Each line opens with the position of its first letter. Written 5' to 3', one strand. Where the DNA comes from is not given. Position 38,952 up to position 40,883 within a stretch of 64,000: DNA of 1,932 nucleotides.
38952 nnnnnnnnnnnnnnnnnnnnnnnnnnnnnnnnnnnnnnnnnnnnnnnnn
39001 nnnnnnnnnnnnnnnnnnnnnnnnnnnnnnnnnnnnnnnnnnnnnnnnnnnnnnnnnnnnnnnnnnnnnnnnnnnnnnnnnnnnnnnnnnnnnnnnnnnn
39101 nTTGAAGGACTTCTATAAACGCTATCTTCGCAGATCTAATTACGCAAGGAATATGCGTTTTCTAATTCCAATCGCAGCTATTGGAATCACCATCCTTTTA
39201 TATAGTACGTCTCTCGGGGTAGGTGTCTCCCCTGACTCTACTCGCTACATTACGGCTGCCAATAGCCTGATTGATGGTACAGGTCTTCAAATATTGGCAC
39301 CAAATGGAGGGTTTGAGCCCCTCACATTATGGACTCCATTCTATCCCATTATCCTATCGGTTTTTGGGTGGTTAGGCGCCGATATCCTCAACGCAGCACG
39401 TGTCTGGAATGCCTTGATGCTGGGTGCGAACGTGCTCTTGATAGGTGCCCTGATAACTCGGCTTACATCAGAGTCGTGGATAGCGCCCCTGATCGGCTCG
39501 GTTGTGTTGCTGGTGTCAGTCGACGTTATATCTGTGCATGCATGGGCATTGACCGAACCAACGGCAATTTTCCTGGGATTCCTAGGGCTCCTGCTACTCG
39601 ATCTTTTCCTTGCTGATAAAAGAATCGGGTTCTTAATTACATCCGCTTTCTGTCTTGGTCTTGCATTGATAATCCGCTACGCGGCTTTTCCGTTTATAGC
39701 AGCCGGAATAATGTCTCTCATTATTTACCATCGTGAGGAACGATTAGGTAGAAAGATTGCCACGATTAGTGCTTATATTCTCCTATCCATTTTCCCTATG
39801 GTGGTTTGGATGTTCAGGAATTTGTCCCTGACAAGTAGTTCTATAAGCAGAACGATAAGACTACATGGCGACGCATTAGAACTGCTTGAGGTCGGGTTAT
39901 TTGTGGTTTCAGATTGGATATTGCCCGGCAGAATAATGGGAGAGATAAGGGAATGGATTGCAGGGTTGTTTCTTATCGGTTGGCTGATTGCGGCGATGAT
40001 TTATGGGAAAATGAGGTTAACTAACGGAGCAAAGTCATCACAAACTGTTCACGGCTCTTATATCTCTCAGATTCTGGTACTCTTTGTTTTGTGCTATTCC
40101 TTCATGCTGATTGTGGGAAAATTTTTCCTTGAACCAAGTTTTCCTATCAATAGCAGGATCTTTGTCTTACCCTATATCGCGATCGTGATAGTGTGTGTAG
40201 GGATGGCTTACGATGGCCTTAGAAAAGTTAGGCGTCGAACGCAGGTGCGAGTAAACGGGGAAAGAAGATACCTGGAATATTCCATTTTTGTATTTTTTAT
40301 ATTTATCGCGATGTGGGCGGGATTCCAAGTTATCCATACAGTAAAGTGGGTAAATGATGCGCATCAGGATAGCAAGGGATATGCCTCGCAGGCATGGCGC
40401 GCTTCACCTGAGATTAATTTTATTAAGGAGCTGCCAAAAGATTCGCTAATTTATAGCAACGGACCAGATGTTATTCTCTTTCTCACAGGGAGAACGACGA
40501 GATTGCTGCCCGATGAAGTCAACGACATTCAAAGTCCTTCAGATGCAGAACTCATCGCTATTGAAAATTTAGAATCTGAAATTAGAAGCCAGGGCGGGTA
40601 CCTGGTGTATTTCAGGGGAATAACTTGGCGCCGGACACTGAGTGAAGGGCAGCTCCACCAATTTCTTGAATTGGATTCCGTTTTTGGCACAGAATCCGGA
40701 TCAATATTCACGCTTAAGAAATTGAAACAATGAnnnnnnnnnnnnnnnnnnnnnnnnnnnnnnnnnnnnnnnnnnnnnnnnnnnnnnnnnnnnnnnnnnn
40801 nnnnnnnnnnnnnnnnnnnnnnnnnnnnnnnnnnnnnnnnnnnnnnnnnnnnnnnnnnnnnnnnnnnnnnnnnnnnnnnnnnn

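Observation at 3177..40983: Recurrent palindrome ATTCA-N5-TGAAT fused to TATAAT boxes: candidate operator for the locus regulator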

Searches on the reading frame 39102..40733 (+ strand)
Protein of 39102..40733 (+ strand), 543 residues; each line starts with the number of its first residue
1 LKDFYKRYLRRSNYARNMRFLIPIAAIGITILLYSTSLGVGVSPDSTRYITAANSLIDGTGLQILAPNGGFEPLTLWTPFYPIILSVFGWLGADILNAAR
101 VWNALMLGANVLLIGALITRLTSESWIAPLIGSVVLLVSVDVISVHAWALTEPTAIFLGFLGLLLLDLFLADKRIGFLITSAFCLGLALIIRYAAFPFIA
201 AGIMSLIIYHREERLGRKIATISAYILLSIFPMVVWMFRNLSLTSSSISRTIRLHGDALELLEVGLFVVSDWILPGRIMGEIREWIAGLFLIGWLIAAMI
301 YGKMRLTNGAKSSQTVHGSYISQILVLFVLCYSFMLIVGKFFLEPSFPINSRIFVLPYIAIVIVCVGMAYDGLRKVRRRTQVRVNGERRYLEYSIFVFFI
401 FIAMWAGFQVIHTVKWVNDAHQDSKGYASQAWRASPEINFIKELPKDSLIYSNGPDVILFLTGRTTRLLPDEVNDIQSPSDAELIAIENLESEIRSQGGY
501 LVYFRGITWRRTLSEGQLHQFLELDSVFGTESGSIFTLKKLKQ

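Call 33: search_protein_families(library=pfam, proteins=[window:39102-40733:+])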
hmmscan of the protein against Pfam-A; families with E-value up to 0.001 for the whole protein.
window:39102-40733:+ (543 aa): 0 families

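Call 39: find_homologous_proteins(query=window:39102-40730:+)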
Query window:39102-40730:+ (543 aa): 16 proteins with E <= 0.001 among 8000 candidates.
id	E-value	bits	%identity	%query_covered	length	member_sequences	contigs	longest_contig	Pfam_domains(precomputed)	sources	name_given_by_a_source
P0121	4.9e-270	915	78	97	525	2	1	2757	-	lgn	-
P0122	7.7e-267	904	76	99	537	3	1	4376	-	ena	-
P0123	4.2e-255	866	75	94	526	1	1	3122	-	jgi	jgi:hypothetical protein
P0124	2.0e-254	863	72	100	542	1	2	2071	-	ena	-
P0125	3.7e-196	671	58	97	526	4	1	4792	-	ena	-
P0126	6.5e-178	611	51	98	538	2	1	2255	-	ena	-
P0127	3.2e-177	609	52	99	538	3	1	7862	-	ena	-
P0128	4.0e-164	565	50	98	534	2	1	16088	-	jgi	-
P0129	1.4e-96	342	37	94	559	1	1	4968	-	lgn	-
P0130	2.0e-96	342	56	52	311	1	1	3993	-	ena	-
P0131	2.3e-37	147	28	90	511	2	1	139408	-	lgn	-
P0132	1.6e-36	144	28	90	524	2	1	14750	-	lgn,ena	-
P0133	8.8e-35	138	27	90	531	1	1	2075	PF02366.25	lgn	-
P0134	1.4e-34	138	26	97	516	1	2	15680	-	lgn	-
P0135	4.0e-34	136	27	95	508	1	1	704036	-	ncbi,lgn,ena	-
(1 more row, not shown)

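Call 40: find_encoding_contigs(protein=P0122, flank=3000, max_places=2)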
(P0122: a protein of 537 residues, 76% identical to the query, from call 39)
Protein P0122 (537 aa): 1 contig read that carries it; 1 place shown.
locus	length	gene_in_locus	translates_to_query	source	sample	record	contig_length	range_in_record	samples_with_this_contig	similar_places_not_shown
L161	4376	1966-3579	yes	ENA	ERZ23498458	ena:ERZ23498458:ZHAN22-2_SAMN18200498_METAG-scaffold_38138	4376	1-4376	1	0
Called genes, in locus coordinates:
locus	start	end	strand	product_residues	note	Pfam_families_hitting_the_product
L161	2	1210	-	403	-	?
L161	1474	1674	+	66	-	-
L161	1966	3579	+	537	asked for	-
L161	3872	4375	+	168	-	?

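Call 41: find_encoding_contigs(protein=P0123, flank=3000, max_places=2)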
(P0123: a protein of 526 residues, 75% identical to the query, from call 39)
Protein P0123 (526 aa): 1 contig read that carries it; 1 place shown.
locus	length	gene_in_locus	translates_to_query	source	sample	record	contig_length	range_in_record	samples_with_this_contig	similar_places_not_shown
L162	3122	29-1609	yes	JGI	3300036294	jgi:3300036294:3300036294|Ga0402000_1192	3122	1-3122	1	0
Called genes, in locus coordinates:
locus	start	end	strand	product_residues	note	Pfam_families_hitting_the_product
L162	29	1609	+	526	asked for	-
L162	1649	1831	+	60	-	-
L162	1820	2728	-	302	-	-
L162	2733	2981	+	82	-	-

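Call 42: find_encoding_contigs(protein=P0121, flank=3000, max_places=2)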
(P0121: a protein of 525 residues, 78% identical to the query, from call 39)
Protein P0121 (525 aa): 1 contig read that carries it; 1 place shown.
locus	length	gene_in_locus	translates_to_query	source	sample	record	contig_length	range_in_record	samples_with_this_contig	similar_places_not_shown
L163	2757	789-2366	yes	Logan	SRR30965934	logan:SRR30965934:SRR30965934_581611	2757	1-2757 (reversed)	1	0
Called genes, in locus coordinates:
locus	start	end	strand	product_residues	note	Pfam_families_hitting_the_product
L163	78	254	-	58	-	-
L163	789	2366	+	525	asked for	-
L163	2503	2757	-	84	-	?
